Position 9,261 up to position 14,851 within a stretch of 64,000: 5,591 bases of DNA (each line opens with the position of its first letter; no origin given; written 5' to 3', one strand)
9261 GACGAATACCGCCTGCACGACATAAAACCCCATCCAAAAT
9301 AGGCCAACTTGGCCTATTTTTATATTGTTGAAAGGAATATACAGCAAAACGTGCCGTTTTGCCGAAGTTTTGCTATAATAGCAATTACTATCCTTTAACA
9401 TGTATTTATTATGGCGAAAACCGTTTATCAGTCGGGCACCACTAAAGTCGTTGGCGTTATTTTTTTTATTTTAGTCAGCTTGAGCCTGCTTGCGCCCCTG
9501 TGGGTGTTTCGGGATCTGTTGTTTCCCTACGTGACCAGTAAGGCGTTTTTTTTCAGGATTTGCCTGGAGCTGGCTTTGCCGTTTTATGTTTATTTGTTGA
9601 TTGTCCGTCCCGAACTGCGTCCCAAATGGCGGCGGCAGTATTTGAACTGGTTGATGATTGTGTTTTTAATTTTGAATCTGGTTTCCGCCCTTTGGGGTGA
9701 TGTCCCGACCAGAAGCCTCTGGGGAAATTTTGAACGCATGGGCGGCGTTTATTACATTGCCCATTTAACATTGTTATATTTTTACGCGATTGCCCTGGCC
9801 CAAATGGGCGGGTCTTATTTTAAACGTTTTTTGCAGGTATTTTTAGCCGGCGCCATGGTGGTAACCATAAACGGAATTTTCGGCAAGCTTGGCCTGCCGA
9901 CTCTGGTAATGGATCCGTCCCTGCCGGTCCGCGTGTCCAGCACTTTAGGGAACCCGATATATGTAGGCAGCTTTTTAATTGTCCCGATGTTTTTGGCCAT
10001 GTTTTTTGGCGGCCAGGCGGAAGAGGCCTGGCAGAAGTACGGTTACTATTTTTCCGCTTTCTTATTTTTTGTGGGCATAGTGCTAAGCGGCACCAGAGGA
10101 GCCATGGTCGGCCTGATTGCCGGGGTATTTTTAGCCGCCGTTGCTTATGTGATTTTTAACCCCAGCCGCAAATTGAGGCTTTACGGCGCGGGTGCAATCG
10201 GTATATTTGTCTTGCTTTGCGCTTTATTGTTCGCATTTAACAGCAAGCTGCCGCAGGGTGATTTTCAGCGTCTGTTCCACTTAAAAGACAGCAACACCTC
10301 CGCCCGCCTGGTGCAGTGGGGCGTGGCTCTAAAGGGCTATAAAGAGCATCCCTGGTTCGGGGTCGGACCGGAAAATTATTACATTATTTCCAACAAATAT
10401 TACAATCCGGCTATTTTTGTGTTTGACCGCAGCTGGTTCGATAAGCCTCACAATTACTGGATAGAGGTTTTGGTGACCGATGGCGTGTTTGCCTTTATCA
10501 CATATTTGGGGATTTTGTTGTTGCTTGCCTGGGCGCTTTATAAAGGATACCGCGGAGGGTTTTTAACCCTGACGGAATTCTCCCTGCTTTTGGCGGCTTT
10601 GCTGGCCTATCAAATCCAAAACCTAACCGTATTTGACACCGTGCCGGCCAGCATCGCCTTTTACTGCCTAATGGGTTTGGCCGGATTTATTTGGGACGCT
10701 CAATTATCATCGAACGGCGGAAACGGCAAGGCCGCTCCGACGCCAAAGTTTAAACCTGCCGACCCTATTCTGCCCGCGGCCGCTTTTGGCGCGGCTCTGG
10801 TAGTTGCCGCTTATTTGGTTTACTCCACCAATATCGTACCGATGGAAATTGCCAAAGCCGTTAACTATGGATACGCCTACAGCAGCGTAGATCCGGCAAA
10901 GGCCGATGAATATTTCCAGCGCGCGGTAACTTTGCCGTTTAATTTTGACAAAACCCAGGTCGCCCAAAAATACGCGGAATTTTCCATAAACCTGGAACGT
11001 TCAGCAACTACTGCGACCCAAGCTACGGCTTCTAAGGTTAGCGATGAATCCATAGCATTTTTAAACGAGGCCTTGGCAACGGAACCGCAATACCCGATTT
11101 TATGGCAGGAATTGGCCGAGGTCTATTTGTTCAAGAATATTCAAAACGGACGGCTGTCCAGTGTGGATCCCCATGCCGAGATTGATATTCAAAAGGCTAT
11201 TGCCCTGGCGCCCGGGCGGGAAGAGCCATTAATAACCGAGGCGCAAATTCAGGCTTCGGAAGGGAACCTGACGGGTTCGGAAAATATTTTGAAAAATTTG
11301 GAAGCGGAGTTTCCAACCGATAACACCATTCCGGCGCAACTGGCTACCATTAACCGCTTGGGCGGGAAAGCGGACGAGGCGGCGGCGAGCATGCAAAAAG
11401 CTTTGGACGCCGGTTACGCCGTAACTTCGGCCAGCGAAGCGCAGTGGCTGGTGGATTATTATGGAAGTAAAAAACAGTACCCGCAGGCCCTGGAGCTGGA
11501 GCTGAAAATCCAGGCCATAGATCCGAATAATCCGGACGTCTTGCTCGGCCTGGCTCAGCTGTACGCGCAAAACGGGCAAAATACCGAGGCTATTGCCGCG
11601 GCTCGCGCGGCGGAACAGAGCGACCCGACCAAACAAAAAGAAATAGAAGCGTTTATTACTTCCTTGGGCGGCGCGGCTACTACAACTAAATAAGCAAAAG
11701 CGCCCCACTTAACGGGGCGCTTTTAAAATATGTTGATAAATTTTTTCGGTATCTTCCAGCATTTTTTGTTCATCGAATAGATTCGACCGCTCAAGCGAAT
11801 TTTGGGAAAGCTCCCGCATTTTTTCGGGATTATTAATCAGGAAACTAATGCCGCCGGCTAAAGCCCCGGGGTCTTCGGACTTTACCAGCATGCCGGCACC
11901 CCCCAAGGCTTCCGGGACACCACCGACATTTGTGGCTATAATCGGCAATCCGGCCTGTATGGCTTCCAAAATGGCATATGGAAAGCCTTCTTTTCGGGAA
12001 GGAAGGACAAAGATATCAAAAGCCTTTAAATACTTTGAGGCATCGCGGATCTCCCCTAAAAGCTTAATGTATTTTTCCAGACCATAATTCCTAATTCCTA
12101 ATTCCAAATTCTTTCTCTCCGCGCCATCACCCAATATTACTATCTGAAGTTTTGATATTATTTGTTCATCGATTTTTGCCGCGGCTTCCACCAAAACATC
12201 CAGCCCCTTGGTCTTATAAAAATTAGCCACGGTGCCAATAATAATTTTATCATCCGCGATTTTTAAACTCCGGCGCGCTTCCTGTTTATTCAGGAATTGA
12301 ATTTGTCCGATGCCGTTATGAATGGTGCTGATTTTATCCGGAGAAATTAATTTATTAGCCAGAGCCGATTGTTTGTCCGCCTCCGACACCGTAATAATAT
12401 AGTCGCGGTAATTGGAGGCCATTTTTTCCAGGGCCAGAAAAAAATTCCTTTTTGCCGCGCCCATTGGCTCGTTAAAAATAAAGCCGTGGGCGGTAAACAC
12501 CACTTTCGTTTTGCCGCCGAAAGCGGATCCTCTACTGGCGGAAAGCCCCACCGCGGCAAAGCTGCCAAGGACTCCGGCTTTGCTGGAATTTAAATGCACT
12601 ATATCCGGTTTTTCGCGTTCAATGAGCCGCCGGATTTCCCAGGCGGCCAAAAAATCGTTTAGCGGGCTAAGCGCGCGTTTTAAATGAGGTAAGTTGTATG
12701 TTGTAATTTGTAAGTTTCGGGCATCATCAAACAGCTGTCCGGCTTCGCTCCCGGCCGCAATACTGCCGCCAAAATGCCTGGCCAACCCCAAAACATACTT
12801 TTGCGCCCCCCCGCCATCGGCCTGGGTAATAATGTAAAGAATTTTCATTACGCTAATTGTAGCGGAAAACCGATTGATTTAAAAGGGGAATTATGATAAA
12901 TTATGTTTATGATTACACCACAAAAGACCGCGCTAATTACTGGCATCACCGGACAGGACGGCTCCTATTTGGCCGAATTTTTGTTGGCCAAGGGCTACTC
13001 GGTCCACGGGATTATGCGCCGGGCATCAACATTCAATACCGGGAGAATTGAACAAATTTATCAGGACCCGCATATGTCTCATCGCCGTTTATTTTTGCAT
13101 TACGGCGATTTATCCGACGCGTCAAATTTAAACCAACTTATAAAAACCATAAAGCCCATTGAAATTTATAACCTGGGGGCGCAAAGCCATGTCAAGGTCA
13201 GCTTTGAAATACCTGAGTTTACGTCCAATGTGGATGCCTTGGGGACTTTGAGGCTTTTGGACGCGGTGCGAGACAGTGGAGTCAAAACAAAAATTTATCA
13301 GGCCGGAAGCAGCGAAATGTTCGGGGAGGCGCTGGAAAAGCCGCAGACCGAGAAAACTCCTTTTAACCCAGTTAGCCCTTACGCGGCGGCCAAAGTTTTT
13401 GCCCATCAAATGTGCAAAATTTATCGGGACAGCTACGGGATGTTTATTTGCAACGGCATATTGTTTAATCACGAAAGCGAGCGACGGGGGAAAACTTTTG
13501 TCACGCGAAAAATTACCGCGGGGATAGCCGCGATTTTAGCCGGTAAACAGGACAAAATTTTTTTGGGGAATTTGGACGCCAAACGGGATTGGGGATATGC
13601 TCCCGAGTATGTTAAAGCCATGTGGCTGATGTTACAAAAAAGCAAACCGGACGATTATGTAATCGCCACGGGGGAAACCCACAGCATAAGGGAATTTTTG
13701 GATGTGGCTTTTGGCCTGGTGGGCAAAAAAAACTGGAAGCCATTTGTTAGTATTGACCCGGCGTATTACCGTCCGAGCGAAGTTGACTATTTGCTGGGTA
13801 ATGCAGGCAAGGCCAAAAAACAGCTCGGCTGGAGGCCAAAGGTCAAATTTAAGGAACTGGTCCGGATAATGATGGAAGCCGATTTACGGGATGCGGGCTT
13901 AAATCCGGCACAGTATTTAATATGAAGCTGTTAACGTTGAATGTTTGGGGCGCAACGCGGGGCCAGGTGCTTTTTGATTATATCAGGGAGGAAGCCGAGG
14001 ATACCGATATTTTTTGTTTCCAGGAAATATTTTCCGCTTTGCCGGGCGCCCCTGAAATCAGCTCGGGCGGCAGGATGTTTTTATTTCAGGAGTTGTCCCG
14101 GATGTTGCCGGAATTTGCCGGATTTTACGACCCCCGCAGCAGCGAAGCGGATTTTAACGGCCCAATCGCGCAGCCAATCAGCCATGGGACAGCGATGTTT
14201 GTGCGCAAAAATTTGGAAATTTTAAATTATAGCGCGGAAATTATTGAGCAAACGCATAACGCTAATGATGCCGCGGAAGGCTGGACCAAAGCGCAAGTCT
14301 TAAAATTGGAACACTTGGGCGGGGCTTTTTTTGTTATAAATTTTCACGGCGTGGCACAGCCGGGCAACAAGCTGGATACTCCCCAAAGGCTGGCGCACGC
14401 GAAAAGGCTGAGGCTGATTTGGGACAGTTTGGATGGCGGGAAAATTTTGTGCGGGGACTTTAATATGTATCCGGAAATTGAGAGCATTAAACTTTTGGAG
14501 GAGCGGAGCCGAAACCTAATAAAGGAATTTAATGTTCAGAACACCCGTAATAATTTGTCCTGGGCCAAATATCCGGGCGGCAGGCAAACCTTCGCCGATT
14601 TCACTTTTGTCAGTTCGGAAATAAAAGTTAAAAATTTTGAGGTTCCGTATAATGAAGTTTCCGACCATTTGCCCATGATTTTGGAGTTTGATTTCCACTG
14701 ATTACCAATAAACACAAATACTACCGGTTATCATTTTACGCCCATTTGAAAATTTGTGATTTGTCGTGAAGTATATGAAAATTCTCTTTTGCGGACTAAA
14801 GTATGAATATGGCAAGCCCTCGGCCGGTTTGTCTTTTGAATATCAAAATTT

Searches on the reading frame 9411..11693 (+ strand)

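Call 43: search_protein_families(library=pfam, proteins=[window:9411-11693:+], max_evalue=0.001)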
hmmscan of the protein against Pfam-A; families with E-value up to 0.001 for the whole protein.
window:9411-11693:+ (760 aa): 7 families
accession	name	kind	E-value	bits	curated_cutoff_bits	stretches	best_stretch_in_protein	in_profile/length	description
PF04932.20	Wzy_C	-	8e-22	78.1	31.7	1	215-366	2-149/149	O-Antigen ligase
PF14559.12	TPR_19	-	1.6e-10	41.6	25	1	688-740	5-57/68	Tetratricopeptide repeat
PF13431.12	TPR_17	-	3.9e-09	36.5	24.4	1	702-729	7-34/34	Tetratricopeptide repeat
PF13428.12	TPR_14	-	3.7e-05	24.4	23.5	0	708-739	1-32/44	Tetratricopeptide repeat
PF13432.12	TPR_16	-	9.1e-05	23.3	32.7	1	692-740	22-63/65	Tetratricopeptide repeat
PF13181.12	TPR_8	-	0.00022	21.6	25.7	0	710-740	3-33/34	Tetratricopeptide repeat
PF13414.12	TPR_11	-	0.00039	20.5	26.8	0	702-722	22-42/42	TPR repeat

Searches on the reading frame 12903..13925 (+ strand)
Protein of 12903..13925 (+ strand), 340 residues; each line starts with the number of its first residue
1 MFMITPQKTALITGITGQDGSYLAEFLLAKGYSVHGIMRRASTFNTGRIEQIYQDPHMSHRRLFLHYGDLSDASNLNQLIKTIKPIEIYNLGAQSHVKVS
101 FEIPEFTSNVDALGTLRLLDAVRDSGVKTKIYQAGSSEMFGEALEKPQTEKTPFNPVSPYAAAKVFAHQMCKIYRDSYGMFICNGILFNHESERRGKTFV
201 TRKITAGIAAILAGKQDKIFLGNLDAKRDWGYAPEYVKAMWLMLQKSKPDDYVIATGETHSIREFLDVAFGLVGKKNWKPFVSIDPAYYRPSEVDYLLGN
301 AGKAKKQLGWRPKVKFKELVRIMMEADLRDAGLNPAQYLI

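Call 16: search_protein_families(library=pfam, proteins=[window:12903-13925:+], max_evalue=0.001)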
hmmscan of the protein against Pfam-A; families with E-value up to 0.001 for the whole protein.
window:12903-13925:+ (340 aa): 5 families
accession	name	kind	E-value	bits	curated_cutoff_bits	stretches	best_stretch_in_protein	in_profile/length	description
PF16363.11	GDP_Man_Dehyd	-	6.5e-138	460.2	27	1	11-323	1-332/332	GDP-mannose 4,6 dehydratase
PF01370.27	Epimerase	-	2.5e-70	237.1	20.9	1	10-255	1-240/240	NAD dependent epimerase/dehydratase family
PF04321.23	RmlD_sub_bind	-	2.4e-06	27.3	27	1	10-170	3-135/287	RmlD substrate binding domain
PF02719.21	Polysacc_synt_2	-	0.00039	20.1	20.2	1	11-131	2-124/293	Polysaccharide biosynthesis protein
PF01073.25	3Beta_HSD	-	0.001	18.6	22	0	63-171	48-157/280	3-beta hydroxysteroid dehydrogenase/isomerase family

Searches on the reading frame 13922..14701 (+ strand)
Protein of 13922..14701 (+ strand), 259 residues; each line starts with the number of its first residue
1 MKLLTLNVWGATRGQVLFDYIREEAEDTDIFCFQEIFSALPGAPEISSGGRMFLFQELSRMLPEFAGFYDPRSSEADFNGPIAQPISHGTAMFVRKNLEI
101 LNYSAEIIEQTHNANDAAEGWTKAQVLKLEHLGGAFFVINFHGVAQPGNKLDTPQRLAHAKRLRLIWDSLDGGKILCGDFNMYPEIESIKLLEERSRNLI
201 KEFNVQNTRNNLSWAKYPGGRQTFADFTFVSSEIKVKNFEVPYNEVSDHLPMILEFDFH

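Call 16: search_protein_families(library=pfam, proteins=[window:13922-14701:+], max_evalue=0.001)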
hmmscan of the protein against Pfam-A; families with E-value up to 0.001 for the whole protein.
window:13922-14701:+ (259 aa): 2 families
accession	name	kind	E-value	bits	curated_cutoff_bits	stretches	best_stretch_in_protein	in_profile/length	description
PF03372.29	Exo_endo_phos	-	2e-13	51.1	24.5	1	4-249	1-225/225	Endonuclease/Exonuclease/phosphatase family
PF14529.12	Exo_endo_phos_2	-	0.00062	20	27.4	0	164-252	22-116/117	Endonuclease-reverse transcriptase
